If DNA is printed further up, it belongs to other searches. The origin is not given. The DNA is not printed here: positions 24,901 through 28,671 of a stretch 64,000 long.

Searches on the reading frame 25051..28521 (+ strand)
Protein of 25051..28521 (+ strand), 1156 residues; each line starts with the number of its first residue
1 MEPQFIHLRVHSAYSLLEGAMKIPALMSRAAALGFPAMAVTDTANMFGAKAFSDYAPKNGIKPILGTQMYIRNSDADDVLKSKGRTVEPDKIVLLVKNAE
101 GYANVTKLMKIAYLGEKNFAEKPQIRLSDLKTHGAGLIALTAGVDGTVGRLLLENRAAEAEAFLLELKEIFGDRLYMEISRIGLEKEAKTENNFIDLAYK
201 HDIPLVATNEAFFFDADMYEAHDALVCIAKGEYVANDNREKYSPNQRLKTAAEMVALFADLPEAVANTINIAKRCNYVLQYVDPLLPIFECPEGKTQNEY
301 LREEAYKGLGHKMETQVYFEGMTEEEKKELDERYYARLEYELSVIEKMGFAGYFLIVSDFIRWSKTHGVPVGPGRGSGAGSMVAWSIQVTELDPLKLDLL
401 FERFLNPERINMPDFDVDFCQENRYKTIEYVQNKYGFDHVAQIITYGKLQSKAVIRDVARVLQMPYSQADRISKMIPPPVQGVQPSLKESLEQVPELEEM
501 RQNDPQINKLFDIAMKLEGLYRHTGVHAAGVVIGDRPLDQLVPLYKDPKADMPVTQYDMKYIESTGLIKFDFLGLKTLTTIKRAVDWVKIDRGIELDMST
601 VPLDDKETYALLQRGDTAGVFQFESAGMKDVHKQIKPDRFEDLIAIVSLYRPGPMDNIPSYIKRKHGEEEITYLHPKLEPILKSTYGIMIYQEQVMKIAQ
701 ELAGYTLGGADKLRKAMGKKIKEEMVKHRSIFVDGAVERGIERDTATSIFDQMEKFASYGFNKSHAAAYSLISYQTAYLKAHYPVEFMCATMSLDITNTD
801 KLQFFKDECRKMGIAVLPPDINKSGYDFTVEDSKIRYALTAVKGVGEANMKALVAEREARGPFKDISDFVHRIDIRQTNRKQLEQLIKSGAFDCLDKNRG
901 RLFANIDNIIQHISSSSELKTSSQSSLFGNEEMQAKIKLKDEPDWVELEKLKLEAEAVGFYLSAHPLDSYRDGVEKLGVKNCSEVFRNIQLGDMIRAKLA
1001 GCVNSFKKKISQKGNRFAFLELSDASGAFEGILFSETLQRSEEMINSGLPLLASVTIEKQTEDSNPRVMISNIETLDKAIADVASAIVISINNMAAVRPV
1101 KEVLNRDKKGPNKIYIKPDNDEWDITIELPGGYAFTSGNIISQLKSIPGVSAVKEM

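Call 25: search_protein_families(library=ncbifam, proteins=[window:25051-28521:+], max_evalue=1e-10)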
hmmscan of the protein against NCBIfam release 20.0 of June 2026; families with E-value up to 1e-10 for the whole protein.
window:25051-28521:+ (1156 aa): 13 families
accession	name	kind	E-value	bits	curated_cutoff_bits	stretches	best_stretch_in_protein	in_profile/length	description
NF004226.0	PRK05673.1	equivalog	0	1469.9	1002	1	2-1154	3-1144/1146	DNA polymerase III subunit alpha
TIGR00594.1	polc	superfamily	0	1284.4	434.35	1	5-1034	1-1022/1022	DNA polymerase III subunit alpha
NF005298.0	PRK06826.1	equivalog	0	1226.3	1260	1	2-1128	2-1124/1151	DNA polymerase III subunit alpha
NF005617.0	PRK07374.1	equivalog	0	1049.1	1653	1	4-1115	2-1119/1170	DNA polymerase III subunit alpha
NF005377.0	PRK06920.1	equivalog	2.6e-285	949.4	1806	1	4-1149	2-1100/1108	DNA polymerase III subunit alpha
NF007079.0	PRK09532.1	equivalog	7.6e-221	735.7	1525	1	5-763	3-778/876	DNA polymerase III subunit alpha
NF005582.0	PRK07279.1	equivalog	3.3e-204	680.9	1279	1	202-1121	147-1002/1033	DNA polymerase III subunit alpha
NF005516.0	PRK07135.1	equivalog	4.8e-201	670.4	1084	1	267-1039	198-942/974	DNA polymerase III DnaE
NF004225.0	PRK05672.1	subfamily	3.2e-197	657.8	939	1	3-1081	4-1037/1047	error-prone DNA polymerase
NF004550.0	PRK05898.1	equivalog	1.7e-186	622.3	1182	1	193-945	125-860/971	DNA polymerase III subunit alpha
NF005616.0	PRK07373.1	equivalog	2.7e-74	250.3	646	1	726-1110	5-394/449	DNA polymerase III subunit alpha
NF001688.0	PRK00448.1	equivalog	1.3e-47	162.1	873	1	85-396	610-914/1445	PolC-type DNA polymerase III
TIGR01405.1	polC_Gram_pos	equivalog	4.6e-43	147.2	1043.45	1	86-396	377-679/1211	DNA polymerase III subunit alpha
